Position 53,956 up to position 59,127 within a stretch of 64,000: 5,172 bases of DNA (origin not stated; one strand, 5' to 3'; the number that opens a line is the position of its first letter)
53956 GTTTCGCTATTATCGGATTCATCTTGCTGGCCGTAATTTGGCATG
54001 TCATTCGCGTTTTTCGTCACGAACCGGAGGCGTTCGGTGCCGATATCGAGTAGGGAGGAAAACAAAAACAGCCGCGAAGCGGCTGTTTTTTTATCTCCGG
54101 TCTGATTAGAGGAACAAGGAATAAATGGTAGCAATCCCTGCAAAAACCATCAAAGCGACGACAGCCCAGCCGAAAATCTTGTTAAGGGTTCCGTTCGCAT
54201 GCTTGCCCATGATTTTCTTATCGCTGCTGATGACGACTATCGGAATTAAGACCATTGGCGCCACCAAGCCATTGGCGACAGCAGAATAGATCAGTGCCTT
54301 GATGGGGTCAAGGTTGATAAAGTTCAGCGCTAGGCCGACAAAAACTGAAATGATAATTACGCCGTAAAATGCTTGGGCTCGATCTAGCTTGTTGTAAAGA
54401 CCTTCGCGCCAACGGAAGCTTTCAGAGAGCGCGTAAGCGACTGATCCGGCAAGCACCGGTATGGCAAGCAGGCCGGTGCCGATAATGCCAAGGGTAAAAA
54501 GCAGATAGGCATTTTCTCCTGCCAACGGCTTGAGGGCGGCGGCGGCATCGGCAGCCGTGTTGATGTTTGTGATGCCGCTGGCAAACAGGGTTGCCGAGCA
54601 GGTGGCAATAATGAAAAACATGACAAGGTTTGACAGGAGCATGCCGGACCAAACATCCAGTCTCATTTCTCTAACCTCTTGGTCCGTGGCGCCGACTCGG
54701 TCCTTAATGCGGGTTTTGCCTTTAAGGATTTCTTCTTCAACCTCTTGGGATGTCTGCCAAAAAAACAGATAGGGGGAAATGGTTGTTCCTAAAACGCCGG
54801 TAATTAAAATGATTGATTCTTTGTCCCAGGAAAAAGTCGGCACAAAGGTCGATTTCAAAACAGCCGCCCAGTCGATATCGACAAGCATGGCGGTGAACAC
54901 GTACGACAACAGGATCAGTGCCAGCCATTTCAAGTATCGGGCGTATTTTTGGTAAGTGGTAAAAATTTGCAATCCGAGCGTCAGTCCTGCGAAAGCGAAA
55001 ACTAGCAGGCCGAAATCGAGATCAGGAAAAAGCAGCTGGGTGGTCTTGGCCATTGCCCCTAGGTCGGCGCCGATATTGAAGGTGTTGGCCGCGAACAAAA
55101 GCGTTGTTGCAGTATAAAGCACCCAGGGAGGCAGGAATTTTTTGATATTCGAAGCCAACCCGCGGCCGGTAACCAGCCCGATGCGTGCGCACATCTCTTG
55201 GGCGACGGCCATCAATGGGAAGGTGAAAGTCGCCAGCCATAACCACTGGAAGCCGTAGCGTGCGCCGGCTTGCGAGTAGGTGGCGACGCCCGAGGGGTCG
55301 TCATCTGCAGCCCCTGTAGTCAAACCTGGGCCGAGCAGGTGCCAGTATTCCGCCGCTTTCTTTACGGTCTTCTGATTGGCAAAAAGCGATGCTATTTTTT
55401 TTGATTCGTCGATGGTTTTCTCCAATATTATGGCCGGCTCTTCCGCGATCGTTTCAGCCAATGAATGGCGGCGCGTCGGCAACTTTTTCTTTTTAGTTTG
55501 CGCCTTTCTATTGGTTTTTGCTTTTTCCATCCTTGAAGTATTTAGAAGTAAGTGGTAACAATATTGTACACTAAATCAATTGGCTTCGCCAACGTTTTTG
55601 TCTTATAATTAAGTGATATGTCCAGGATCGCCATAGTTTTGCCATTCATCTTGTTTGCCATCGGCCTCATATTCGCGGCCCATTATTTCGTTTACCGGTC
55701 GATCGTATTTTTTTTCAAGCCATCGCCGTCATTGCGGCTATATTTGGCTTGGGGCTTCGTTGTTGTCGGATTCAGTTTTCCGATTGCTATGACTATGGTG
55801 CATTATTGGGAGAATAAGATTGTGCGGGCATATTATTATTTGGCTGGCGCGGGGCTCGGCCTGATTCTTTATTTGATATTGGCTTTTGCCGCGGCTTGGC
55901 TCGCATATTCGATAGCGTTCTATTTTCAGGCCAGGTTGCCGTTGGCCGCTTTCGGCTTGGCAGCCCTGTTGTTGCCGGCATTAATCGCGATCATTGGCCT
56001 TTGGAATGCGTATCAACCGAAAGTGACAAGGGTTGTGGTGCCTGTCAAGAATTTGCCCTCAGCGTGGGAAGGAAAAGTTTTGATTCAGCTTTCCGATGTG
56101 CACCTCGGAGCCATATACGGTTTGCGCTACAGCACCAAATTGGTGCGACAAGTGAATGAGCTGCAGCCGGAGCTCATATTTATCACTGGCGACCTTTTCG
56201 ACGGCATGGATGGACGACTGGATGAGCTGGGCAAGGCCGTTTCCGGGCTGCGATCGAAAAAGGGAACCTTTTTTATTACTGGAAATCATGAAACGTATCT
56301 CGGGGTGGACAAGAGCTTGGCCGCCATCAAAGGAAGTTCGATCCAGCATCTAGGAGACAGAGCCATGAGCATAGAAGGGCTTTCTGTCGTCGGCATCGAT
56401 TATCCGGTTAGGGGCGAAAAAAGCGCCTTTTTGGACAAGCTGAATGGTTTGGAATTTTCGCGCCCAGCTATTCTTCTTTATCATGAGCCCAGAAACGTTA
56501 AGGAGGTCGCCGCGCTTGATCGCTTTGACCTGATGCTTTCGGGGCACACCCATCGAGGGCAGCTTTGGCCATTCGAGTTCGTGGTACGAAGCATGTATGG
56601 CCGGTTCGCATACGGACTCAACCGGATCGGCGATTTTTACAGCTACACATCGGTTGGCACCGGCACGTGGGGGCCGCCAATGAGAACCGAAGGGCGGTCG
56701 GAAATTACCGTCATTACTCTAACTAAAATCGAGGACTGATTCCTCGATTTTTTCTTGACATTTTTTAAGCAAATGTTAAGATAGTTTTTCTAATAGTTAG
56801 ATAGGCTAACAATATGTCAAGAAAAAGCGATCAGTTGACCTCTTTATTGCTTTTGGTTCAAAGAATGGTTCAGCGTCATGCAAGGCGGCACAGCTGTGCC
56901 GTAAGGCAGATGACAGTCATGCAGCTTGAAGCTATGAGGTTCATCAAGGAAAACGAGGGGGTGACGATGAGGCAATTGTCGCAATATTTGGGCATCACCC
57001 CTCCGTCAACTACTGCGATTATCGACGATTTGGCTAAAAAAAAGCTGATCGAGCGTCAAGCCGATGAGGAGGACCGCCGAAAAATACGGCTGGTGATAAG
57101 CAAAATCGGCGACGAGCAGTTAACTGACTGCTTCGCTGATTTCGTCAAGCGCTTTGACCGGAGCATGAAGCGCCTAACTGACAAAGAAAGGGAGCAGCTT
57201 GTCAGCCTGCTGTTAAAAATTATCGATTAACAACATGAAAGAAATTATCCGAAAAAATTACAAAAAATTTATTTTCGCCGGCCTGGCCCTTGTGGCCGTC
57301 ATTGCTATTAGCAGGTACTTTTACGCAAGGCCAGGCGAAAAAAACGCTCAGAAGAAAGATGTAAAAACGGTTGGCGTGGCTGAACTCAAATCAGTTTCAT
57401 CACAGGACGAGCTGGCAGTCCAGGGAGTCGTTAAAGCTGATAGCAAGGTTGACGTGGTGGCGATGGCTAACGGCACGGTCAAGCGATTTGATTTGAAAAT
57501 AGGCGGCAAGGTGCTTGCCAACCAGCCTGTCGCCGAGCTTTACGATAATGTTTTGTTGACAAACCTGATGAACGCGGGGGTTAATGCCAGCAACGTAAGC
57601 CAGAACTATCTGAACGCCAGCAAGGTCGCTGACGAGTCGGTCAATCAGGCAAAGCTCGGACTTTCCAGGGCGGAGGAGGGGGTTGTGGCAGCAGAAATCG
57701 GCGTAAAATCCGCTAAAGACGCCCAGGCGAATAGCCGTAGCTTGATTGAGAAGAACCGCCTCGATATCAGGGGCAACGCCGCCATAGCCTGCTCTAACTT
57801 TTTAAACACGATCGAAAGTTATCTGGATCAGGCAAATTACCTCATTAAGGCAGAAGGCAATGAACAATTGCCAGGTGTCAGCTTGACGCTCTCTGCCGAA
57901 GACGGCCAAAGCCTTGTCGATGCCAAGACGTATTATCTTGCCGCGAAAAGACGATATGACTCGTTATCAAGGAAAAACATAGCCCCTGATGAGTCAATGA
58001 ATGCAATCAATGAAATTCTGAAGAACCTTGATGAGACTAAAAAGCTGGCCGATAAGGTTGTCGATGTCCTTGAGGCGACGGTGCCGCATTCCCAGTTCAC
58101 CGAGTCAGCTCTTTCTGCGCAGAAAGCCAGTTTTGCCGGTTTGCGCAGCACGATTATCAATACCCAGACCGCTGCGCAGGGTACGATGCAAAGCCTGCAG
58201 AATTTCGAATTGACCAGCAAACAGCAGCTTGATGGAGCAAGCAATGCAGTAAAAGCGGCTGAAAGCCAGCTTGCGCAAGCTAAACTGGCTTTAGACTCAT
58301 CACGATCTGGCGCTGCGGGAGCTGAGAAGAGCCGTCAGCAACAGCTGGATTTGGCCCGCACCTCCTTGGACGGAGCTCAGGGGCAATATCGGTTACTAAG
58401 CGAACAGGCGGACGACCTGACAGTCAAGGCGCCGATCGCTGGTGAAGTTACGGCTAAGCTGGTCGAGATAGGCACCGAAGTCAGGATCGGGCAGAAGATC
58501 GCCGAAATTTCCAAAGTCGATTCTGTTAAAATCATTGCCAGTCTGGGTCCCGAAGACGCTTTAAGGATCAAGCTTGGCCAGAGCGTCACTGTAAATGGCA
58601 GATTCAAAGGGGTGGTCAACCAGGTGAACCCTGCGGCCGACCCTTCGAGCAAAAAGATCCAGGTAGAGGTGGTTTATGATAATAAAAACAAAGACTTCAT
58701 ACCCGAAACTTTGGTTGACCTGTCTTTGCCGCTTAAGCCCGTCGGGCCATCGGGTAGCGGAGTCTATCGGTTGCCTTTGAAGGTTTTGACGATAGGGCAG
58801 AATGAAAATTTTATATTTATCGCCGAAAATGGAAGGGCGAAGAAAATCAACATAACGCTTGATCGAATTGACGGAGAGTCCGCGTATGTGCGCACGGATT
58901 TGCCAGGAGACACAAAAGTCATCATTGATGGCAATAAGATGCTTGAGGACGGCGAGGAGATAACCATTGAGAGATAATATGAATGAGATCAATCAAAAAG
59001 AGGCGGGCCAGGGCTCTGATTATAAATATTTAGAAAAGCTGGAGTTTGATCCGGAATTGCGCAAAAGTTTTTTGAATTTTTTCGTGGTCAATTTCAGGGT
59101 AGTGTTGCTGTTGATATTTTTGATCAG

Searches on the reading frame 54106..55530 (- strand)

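Call 70: search_protein_families(library=pfam, proteins=[window:54106-55530:-], max_evalue=0.0001)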
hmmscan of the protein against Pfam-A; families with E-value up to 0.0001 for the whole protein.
window:54106-55530:- (474 aa): 1 family
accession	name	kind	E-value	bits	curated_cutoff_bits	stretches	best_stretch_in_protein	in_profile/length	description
PF01566.24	Nramp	-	5e-88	296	29.8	1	82-447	1-356/357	Natural resistance-associated macrophage protein-like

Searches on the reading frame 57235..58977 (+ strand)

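Call 70: search_protein_families(library=pfam, proteins=[window:57235-58977:+], max_evalue=0.0001)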
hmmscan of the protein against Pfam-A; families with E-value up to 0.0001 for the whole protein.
window:57235-58977:+ (580 aa): 2 families
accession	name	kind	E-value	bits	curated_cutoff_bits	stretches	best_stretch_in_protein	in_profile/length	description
PF16576.10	HlyD_D23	-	3e-13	50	30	1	340-493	57-213/214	Barrel-sandwich domain of CusB or HlyD membrane-fusion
PF13437.12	HlyD_3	-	2.4e-10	41.5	22.2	1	396-485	1-97/106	HlyD family secretion protein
